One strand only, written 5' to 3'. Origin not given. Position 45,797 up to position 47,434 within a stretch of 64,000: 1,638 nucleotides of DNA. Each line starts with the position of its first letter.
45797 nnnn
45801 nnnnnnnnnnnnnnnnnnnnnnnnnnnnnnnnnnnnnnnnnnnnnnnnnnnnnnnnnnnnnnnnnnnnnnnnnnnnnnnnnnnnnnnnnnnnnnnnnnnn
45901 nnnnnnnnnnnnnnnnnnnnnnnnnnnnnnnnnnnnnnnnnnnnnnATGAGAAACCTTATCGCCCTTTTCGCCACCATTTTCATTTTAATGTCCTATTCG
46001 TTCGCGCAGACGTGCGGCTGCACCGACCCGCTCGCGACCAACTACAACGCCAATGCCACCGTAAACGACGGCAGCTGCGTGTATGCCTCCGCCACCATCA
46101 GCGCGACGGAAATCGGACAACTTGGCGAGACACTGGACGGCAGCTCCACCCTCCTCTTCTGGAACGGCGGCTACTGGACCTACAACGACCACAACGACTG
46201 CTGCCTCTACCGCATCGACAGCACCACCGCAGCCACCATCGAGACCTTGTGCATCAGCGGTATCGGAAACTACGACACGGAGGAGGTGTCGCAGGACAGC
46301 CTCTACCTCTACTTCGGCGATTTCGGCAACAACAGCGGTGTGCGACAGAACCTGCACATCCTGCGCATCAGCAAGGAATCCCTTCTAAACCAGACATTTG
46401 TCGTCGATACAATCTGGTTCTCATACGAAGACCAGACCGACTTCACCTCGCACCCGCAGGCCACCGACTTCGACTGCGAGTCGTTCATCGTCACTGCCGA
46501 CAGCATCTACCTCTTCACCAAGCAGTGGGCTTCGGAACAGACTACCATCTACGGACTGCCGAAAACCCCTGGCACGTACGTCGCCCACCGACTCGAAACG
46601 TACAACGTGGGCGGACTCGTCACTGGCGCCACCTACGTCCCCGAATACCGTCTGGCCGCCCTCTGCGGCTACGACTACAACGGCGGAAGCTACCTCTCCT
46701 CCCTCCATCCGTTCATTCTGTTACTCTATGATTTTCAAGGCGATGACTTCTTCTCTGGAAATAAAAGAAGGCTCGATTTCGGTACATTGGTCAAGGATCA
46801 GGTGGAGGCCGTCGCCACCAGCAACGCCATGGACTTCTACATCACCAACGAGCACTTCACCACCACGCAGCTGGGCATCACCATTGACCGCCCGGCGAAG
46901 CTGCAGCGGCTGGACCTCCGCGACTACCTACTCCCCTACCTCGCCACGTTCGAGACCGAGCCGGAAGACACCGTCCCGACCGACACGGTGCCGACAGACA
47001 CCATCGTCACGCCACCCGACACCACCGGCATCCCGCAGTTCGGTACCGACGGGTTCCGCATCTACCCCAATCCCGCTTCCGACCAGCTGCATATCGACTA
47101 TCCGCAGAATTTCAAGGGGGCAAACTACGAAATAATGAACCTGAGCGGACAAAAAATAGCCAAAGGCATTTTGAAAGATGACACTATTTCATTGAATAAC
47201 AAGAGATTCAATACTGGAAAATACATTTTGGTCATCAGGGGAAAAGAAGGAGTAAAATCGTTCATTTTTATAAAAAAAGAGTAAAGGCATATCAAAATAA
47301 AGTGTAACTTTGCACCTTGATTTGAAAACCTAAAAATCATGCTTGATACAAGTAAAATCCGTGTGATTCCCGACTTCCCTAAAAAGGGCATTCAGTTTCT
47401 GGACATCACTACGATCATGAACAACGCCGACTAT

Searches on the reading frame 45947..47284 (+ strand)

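Call 71: search_protein_families(library=pfam, proteins=[window:45947-47284:+], max_evalue=0.00001)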
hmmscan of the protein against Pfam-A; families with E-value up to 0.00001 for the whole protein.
window:45947-47284:+ (445 aa): 1 family
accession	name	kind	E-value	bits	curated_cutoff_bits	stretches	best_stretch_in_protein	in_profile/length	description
PF18962.6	Por_Secre_tail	-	6.7e-10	39.6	27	1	372-435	1-67/75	Secretion system C-terminal sorting domain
